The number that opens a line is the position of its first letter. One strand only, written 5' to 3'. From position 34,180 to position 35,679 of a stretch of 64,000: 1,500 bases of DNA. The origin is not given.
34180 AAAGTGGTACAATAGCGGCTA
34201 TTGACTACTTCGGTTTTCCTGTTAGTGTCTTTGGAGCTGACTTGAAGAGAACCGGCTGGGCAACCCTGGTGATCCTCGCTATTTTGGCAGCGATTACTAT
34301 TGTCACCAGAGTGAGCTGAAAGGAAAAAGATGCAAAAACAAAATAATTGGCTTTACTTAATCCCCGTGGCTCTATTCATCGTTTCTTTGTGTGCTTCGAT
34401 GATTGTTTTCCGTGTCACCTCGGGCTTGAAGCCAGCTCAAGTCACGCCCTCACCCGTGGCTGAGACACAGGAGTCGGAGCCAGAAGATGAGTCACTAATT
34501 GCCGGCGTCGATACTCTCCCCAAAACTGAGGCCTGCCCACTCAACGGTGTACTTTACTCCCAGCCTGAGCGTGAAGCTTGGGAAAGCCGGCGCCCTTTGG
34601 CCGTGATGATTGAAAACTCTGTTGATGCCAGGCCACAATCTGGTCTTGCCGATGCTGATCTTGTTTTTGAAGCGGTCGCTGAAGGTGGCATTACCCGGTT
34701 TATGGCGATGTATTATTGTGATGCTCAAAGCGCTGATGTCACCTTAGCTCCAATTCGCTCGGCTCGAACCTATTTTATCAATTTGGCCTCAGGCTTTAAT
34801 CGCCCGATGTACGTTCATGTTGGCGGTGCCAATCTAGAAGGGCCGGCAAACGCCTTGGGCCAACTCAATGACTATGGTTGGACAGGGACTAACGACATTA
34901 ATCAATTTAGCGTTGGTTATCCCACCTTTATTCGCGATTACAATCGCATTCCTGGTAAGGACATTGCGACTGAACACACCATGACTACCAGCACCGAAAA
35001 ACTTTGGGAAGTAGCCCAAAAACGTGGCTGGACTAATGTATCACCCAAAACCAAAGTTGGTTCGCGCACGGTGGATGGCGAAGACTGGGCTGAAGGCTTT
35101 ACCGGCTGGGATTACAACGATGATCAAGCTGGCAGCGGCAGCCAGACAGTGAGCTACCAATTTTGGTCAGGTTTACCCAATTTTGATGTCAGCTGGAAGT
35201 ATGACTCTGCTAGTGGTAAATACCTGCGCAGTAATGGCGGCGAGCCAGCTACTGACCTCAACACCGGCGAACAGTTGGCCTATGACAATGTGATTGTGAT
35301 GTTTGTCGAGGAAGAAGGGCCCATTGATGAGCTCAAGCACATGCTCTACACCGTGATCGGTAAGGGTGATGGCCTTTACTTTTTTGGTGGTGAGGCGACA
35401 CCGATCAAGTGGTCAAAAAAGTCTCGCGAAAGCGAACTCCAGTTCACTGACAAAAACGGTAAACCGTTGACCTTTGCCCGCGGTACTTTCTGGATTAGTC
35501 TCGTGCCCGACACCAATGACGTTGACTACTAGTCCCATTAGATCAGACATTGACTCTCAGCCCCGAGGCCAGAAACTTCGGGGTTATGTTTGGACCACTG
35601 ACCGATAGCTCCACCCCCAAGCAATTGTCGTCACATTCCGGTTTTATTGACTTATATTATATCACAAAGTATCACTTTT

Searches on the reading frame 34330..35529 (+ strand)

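Call 33: search_protein_families(library=pfam, proteins=[window:34330-35529:+], max_evalue=0.00001)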
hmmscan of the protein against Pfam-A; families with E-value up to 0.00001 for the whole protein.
window:34330-35529:+ (400 aa): 2 families
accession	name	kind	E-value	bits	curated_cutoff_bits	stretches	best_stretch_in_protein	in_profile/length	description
PF11258.13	DUF3048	-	8.2e-34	117.3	25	1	82-234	9-147/148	Protein of unknown function (DUF3048) N-terminal domain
PF17479.7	DUF3048_C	-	2.2e-28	99.3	25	1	287-389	11-114/114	Protein of unknown function (DUF3048) C-terminal domain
